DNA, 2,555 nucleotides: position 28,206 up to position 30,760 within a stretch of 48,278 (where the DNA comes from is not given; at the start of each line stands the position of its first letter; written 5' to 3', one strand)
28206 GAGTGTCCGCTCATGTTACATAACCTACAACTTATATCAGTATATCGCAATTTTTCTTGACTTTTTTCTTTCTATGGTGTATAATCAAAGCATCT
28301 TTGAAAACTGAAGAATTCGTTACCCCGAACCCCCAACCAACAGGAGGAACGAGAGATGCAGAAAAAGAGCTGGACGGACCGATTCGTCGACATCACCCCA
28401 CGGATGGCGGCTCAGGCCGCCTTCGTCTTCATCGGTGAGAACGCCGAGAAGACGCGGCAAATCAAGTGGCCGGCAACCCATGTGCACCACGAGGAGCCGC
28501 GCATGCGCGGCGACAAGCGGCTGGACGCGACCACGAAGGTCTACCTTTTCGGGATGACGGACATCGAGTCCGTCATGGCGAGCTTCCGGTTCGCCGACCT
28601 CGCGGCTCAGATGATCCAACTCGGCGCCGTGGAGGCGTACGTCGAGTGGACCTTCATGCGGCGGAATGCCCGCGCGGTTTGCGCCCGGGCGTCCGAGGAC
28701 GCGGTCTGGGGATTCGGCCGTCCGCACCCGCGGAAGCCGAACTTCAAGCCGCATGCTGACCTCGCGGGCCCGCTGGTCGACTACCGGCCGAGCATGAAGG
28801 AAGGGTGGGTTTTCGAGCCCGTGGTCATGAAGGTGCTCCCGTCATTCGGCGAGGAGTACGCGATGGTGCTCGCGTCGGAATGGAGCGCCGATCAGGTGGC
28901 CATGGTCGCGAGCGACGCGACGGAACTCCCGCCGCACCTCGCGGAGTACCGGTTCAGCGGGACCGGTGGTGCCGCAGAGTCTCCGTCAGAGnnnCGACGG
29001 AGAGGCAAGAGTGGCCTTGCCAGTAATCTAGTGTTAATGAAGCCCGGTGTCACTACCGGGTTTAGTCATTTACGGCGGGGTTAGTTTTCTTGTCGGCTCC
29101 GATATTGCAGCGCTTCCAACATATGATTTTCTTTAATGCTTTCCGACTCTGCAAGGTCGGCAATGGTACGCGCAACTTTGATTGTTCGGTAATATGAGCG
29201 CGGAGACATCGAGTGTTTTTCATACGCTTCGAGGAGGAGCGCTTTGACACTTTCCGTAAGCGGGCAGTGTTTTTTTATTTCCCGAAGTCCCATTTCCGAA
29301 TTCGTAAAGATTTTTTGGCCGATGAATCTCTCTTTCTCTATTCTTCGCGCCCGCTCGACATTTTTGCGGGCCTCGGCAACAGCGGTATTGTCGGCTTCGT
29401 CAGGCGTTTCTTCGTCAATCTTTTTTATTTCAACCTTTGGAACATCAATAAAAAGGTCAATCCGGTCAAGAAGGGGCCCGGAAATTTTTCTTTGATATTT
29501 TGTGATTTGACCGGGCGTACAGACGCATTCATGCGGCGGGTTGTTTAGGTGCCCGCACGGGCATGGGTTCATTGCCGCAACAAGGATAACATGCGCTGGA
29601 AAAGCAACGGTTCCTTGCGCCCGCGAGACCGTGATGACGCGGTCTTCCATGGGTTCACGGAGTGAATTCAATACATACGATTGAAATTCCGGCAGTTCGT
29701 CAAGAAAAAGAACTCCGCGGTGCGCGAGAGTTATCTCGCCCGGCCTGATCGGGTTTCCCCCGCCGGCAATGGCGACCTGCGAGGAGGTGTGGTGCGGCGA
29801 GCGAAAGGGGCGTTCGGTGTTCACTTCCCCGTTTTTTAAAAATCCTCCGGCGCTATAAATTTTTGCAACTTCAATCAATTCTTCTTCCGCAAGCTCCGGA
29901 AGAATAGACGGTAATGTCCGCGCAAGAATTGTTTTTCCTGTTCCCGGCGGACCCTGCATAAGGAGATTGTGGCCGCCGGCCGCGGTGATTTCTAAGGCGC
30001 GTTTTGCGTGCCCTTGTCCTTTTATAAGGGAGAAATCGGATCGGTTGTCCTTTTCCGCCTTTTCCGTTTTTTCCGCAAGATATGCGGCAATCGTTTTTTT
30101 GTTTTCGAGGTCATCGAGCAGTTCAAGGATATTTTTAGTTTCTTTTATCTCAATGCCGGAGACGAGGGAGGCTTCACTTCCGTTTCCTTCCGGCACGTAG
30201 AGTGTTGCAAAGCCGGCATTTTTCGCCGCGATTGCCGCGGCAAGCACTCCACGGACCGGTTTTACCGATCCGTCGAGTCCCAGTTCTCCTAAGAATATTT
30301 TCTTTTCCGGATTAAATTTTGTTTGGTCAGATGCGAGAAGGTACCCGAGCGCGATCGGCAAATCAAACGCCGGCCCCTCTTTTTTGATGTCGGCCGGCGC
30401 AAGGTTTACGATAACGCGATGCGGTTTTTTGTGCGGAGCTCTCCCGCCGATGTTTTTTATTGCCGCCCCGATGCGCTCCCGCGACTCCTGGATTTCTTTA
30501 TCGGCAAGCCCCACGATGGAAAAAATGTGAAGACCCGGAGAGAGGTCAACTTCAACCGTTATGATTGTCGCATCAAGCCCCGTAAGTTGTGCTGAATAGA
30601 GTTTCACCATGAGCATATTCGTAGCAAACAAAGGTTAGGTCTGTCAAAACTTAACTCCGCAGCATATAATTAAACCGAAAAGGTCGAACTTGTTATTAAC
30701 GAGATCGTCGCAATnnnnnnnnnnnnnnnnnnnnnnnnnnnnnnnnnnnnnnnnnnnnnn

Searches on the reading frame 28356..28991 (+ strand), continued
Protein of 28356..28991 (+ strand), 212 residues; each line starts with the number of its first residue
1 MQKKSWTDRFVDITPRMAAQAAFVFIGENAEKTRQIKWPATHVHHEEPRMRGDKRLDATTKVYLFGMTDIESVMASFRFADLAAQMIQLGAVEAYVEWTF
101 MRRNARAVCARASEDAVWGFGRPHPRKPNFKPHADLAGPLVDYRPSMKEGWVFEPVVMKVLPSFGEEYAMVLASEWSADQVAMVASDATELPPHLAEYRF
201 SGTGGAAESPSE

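Call 53: fold_search(model_id=the predicted structure, library=viral)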
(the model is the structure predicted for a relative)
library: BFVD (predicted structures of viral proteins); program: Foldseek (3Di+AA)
matches with E <= 10: 305; with E <= 0.001: 0
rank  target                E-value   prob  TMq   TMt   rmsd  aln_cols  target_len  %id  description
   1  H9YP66                4.2e-02  0.20  0.20  0.19  19.1       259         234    9  (no name in the UniProt tables at hand)
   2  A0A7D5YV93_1          9.1e-02  0.06  0.14  0.05  17.7       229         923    7  Poxvirus B22R protein C-terminal domain-containing protein [Scale drop disease virus]
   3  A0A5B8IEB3            1.5e-01  0.21  0.20  0.28  14.6       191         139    5  YubB ferredoxin-like domain-containing protein [Mimiviridae sp. ChoanoV1]
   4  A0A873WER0            2.9e-01  0.03  0.12  0.04  22.9       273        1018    8  (no name in the UniProt tables at hand)
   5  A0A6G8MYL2            3.1e-01  0.08  0.17  0.19  17.5       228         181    9  Uncharacterized protein [Cedratvirus kamchatka]
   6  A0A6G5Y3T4            4.1e-01  0.13  0.24  0.21  11.8       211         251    8  (no name in the UniProt tables at hand)
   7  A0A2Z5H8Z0            4.9e-01  0.02  0.10  0.10  18.0       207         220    8  Uncharacterized protein [Pseudomonas phage phCDa]
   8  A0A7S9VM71            5.1e-01  0.08  0.19  0.11  23.1       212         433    9  Envelope glycoprotein J [Equid herpesvirus 6]
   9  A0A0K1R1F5            5.1e-01  0.03  0.13  0.09  19.3       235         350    8  Envelope glycoprotein C [Testudinid alphaherpesvirus 3]
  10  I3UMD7                5.7e-01  0.06  0.17  0.18  19.9       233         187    8  Minor tail protein L [Colwellia phage 9A]
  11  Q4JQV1                5.7e-01  0.06  0.17  0.14  17.5       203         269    8  ORF24 [Varicella-zoster virus (strain Oka vaccine)]
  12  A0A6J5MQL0            6.1e-01  0.07  0.15  0.18  13.8       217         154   10  Uncharacterized protein [uncultured Caudovirales phage]
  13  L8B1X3                6.1e-01  0.06  0.17  0.04  22.0       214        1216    8  Envelope glycoprotein J [Equid alphaherpesvirus 1]
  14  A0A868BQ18            6.4e-01  0.10  0.23  0.17  10.0       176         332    7  (no name in the UniProt tables at hand)
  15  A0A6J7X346            6.4e-01  0.02  0.09  0.07  15.3       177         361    8  Uncharacterized protein [uncultured Caudovirales phage]
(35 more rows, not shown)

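Call 65: find_related_loci(query=A1, collection=metagenome_contigs, flank=6000)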
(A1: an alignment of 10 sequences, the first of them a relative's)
Query A1 (212 aa) in metagenome_contigs; peptide patterns used: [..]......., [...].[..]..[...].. (x = any residue, [..] = any of these).
548 stretches matched a pattern; 3 encode a relative of the query (tblastn E <= 1e-3); 3 distinct loci.
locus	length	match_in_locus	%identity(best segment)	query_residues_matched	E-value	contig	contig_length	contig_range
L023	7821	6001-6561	34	6-184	7e-25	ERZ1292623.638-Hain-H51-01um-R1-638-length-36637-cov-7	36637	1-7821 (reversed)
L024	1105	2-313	46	97-197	3e-24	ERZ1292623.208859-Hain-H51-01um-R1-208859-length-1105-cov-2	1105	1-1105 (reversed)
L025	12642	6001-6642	28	6-201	3e-18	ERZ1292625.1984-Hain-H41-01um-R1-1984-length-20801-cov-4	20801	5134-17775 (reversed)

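Call 66: find_encoding_contigs(protein=P0054, flank=6000, max_places=2)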
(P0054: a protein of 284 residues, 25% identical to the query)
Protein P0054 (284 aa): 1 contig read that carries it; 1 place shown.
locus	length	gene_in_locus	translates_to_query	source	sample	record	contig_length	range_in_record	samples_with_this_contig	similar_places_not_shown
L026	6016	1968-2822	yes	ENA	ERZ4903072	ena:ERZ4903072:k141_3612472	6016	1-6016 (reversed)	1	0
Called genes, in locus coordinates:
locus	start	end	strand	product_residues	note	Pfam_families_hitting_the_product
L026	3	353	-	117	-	?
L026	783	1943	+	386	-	-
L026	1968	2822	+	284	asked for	-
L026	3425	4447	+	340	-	-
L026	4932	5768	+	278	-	-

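Call 67: find_encoding_contigs(protein=P0012, flank=6000, max_places=2)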
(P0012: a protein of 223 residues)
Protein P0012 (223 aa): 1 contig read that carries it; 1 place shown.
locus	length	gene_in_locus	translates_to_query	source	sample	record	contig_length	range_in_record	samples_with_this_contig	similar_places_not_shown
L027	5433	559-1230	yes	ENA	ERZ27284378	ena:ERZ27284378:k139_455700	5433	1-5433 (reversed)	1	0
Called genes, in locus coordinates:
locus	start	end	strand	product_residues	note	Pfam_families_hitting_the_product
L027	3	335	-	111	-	?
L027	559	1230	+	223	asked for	-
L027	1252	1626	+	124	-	-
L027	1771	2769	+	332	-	-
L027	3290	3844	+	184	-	-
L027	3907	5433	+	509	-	?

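Call 68: find_encoding_contigs(protein=P0015, flank=6000, max_places=2)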
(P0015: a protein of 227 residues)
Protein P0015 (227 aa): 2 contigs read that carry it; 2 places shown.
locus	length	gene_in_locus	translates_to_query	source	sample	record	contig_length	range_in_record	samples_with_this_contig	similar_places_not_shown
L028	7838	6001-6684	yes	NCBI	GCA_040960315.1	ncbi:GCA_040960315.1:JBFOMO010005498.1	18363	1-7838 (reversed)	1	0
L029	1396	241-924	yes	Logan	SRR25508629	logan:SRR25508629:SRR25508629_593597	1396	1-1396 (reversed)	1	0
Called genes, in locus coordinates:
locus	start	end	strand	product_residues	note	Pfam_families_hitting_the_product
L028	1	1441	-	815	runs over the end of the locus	PF00521:DNA_topoisoIV, PF03989:DNA_gyraseA_C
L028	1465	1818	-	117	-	-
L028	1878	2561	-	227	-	PF13483:Lactamase_B_3, PF12706:Lactamase_B_2 (faint)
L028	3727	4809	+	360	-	PF23459:S1_RRP5 (faint), PF00575:S1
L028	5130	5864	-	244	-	-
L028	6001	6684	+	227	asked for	-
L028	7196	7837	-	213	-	?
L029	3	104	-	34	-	?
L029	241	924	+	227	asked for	-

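Call 83: search_protein_families(library=pfam, proteins=[L027:3-335:-, L028:5130-5864:-, L026:783-1943:+, L016:9219-9971:+, L025:5330-5971:+, L026:3425-4447:+, L017:7345-8316:+, L001:7184-8200:+, L001:6597-7016:+, L017:8542-9339:+], max_evalue=0.05)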
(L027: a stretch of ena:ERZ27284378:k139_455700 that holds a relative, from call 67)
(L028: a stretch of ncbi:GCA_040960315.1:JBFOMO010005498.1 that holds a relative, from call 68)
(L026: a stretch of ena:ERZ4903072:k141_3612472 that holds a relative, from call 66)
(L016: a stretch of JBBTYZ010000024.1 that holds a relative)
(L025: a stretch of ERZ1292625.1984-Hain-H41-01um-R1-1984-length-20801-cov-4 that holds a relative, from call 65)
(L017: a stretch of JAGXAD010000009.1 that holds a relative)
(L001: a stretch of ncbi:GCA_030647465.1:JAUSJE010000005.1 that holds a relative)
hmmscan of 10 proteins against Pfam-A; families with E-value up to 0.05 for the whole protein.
L027:3-335:- (111 aa): 1 family
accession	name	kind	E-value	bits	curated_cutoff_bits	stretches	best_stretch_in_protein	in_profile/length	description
PF00293.34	NUDIX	-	2.3e-08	34.5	21.1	1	23-95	15-89/134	NUDIX domain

L028:5130-5864:- (244 aa): 0 families

L026:783-1943:+ (386 aa): 1 family
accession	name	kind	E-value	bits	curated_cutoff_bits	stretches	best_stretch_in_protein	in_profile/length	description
PF00293.34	NUDIX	-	3e-05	24.5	21.1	1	161-262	40-121/134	NUDIX domain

L016:9219-9971:+ (250 aa): 0 families

L025:5330-5971:+ (213 aa): 2 families
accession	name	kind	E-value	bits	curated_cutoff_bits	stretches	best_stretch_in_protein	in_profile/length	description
PF00293.34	NUDIX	-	0.0072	16.8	21.1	1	89-168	47-124/134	NUDIX domain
PF00111.32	Fer2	-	0.022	15.2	21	1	178-206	19-46/77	2Fe-2S iron-sulfur cluster binding domain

L026:3425-4447:+ (340 aa): 0 families

L017:7345-8316:+ (323 aa): 0 families

L001:7184-8200:+ (338 aa): 0 families

L001:6597-7016:+ (139 aa): 0 families

L017:8542-9339:+ (265 aa): 0 families

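Call 94: search_protein_families(library=ncbifam, proteins=[L001:4503-5588:-, L009:1463-2773:-, L026:783-1943:+, L015:9201-9797:-, L001:7184-8200:+, L001:6597-7016:+, L001:8525-9109:+], max_evalue=0.01)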
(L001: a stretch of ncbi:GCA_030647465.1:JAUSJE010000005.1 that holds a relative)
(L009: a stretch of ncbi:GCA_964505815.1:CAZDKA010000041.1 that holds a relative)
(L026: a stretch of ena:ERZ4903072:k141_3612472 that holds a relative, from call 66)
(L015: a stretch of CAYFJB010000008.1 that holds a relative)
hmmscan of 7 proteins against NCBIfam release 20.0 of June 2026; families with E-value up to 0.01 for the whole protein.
L001:4503-5588:- (361 aa): 5 families
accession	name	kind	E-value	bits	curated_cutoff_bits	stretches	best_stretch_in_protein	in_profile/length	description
NF008044.0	PRK10776.1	equivalog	0.00016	21.6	148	1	7-98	26-110/130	8-oxo-dGTP diphosphatase MutT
TIGR00586.1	mutt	equivalog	0.00028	20.9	97.9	1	8-41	28-61/129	8-oxo-dGTP diphosphatase MutT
NF006961.0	PRK09438.1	equivalog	0.00049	19.6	103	1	15-55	35-75/151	dihydroneopterin triphosphate diphosphatase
TIGR02705.1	nudix_YtkD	equivalog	0.00053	19.5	154.4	1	18-71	51-101/156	RNA deprotection pyrophosphohydrolase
NF001299.0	PRK00241.1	equivalog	0.0016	18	158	1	13-43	160-190/263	NAD(+) diphosphatase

L009:1463-2773:- (436 aa): 1 family
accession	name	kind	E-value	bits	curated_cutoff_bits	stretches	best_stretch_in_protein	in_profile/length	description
TIGR02705.1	nudix_YtkD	equivalog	0.0067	16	154.4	0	44-75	47-78/156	RNA deprotection pyrophosphohydrolase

L026:783-1943:+ (386 aa): 0 families

L015:9201-9797:- (198 aa): 3 families
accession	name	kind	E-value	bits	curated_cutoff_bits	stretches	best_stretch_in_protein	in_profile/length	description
NF008044.0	PRK10776.1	equivalog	0.00086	19.2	148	1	22-132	10-111/130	8-oxo-dGTP diphosphatase MutT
TIGR02705.1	nudix_YtkD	equivalog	0.0014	18.1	154.4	1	46-77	46-77/156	RNA deprotection pyrophosphohydrolase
NF052459.1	OxoGTPPhMutT1Mycb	equivalog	0.0054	15.9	475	0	48-138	32-116/292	8-oxo-(d)GTP phosphatase MutT1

L001:7184-8200:+ (338 aa): 0 families

L001:6597-7016:+ (139 aa): 0 families

L001:8525-9109:+ (194 aa): 2 families
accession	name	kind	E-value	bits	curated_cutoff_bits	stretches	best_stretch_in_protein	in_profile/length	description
TIGR02277.1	PaaX_trns_reg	equivalog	4.3e-09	36.3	264.55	1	56-186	35-161/279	phenylacetic acid degradation operon negative regulatory protein PaaX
TIGR01573.1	cas2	equivalog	2.9e-06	27.4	24.5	1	113-150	2-40/96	CRISPR-associated endonuclease Cas2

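Call 95: search_solved_structures(query=L001:4503-5588:-, max_evalue=0.001)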
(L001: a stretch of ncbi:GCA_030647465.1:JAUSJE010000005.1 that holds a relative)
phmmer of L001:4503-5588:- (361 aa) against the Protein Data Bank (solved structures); distinct sequences matched with E-value up to 0.001: 1.
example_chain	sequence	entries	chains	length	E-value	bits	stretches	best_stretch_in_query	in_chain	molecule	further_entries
2b0v_A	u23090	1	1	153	0.00042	22.7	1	11-101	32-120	NUDIX hydrolase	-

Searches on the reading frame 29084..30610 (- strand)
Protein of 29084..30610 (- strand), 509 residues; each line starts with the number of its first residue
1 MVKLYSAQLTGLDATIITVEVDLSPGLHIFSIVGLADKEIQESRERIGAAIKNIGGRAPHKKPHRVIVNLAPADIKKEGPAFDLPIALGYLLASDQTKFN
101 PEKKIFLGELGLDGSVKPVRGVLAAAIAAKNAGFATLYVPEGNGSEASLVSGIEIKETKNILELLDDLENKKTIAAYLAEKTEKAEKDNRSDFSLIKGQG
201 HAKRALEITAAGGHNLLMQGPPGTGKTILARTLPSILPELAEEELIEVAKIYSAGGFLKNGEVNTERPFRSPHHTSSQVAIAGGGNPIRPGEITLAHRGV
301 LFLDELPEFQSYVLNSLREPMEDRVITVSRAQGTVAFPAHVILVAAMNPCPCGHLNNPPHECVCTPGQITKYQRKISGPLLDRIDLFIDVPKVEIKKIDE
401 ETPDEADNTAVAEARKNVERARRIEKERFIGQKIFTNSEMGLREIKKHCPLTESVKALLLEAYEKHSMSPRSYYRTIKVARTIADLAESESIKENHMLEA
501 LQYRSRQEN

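Call 73: find_homologous_proteins(query=window:29084-30610:-, max_evalue=1e-100)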
Query window:29084-30610:- (509 aa): 7978 proteins with E <= 1e-100 among 8000 candidates; the best 120 are listed.
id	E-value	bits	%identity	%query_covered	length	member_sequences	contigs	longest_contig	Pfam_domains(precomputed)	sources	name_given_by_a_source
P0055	0.0e+0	1125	100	100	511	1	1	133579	PF13335.13,PF05362.20,PF00493.30,PF07728.21,PF01078.28,PF13541.13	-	-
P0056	0.0e+0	1028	90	100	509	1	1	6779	PF20030.6,PF00158.33,PF13335.13,PF00493.30,PF07728.21,PF01078.28,PF13541.13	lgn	-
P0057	1.2e-285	966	84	100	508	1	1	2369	PF20030.6,PF00158.33,PF13335.13,PF05362.20,PF00493.30,PF07728.21,PF01078.28,PF13541.13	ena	-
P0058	2.8e-253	859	78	100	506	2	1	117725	PF20030.6,PF00158.33,PF13335.13,PF00493.30,PF07728.21,PF01078.28,PF13541.13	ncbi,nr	ncbi:MAG: YifB family Mg chelatase-like AAA ATPase [bacterium]|nr:YifB family Mg chelatase-like AAA 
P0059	1.3e-250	851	76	100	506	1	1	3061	PF20030.6,PF00158.33,PF13335.13,PF00493.30,PF07728.21,PF01078.28,PF13541.13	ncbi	ncbi:MAG: YifB family Mg chelatase-like AAA ATPase [Candidatus Sungiibacteriota bacterium]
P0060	2.6e-249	846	76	100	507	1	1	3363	PF20030.6,PF00158.33,PF13335.13,PF00493.30,PF07728.21,PF01078.28,PF13541.13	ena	-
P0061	2.0e-238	810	72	100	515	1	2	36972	PF20030.6,PF00158.33,PF13335.13,PF00493.30,PF07728.21,PF01078.28,PF13541.13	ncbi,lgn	-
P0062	6.9e-237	805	72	100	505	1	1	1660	PF20030.6,PF00158.33,PF13335.13,PF00493.30,PF07728.21,PF01078.28,PF13541.13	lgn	-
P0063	8.3e-209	713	64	100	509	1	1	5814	PF00158.33,PF13335.13,PF00493.30,PF05496.19,PF07728.21,PF01078.28,PF13541.13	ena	-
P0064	1.6e-208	712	64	100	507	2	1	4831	PF00158.33,PF13335.13,PF05362.20,PF00493.30,PF07728.21,PF01078.28,PF13541.13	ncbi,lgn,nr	ncbi:YifB family Mg chelatase-like AAA ATPase [Patescibacteria group bacterium]|nr:YifB family Mg ch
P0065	4.7e-208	710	65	100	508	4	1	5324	PF20030.6,PF00158.33,PF13335.13,PF00493.30,PF00004.36,PF05496.19,PF07728.21,PF01078.28,PF13541.13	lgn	-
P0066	4.8e-207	707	66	100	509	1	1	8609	PF00158.33,PF13335.13,PF05362.20,PF00493.30,PF00004.36,PF05496.19,PF07728.21,PF01078.28,PF13541.13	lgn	-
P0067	1.6e-206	705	65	100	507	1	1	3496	PF00158.33,PF13335.13,PF00493.30,PF00004.36,PF07728.21,PF01078.28,PF13541.13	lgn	-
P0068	5.6e-206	703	64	100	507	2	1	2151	PF00158.33,PF13335.13,PF00493.30,PF07728.21,PF01078.28,PF13541.13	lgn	-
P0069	9.6e-206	703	63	100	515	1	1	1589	PF20030.6,PF00158.33,PF13335.13,PF00493.30,PF00004.36,PF05496.19,PF07728.21,PF01078.28,PF13191.13,PF13541.13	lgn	-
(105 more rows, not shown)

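Call 74: find_encoding_contigs(protein=P0058, flank=7000, max_places=2)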
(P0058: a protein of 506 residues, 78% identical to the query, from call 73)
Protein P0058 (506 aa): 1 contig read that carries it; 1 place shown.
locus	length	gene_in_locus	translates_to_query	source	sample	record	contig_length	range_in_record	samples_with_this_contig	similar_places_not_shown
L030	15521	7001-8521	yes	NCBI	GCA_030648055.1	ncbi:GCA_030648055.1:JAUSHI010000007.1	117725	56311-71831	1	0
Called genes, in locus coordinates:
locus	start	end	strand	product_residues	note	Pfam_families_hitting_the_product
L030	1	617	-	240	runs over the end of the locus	PF00595:PDZ (faint), PF13180:PDZ_2, PF17820:PDZ_6 (weak)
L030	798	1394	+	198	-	-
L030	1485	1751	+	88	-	PF00312:Ribosomal_S15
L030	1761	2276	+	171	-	PF01936:NYN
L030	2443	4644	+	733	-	PF01138:RNase_PH, PF03725:RNase_PH_C, PF22675:KH-I_KHDC4-BBP (faint), PF03726:PNPase (weak), PF01138:RNase_PH, PF00013:KH_1, PF00575:S1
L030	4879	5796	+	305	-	-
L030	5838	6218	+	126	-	PF01258:zf-dskA_traR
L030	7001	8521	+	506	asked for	PF13541:ChlI, PF00158:Sigma54_activat (faint), PF01078:Mg_chelatase, PF20030:bpMoxR (faint), PF07728:AAA_5, PF00493:MCM (weak), PF13335:Mg_chelatase_C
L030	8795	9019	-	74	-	-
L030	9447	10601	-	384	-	PF23473:LysM3_LYK4_5 (faint), PF01476:LysM, PF01551:Peptidase_M23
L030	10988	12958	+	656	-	PF00580:UvrD-helicase, PF13086:AAA_11 (faint), PF13245:AAA_19, PF13604:AAA_30 (faint), PF01443:Viral_helicase1 (faint), PF13361:UvrD_C, PF13538:UvrD_C_2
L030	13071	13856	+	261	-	PF00398:RrnaAD, PF13649:Methyltransf_25 (weak)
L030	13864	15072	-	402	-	-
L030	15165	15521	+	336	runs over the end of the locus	PF18884:TSP3_bac (faint)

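Call 75: find_encoding_contigs(protein=P0061, flank=7000, max_places=2)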
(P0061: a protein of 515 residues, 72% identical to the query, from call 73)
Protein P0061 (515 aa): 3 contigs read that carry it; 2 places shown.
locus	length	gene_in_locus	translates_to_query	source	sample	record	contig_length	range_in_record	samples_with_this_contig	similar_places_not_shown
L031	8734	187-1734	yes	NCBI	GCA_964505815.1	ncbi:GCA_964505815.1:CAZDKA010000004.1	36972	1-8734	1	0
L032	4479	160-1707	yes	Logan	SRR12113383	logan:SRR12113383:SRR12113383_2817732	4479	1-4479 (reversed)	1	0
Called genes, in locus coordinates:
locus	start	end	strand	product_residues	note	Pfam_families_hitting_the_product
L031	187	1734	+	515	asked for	PF13541:ChlI, PF00493:MCM (faint), PF00158:Sigma54_activat (faint), PF01078:Mg_chelatase, PF20030:bpMoxR (faint), PF07728:AAA_5, PF13335:Mg_chelatase_C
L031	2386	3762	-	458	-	PF01476:LysM, PF23473:LysM3_LYK4_5 (weak), PF01476:LysM, PF01551:Peptidase_M23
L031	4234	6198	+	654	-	PF00580:UvrD-helicase, PF13086:AAA_11 (weak), PF13245:AAA_19, PF13604:AAA_30 (weak), PF01443:Viral_helicase1 (faint), PF13087:AAA_12 (faint), PF13361:UvrD_C, PF13538:UvrD_C_2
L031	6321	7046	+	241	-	PF00398:RrnaAD, PF13649:Methyltransf_25 (faint)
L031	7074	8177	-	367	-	-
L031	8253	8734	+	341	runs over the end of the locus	PF18884:TSP3_bac (weak)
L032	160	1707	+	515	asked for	PF13541:ChlI, PF00493:MCM (faint), PF00158:Sigma54_activat (faint), PF01078:Mg_chelatase, PF20030:bpMoxR (faint), PF07728:AAA_5, PF13335:Mg_chelatase_C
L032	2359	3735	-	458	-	PF01476:LysM, PF23473:LysM3_LYK4_5 (weak), PF01476:LysM, PF01551:Peptidase_M23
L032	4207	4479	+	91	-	?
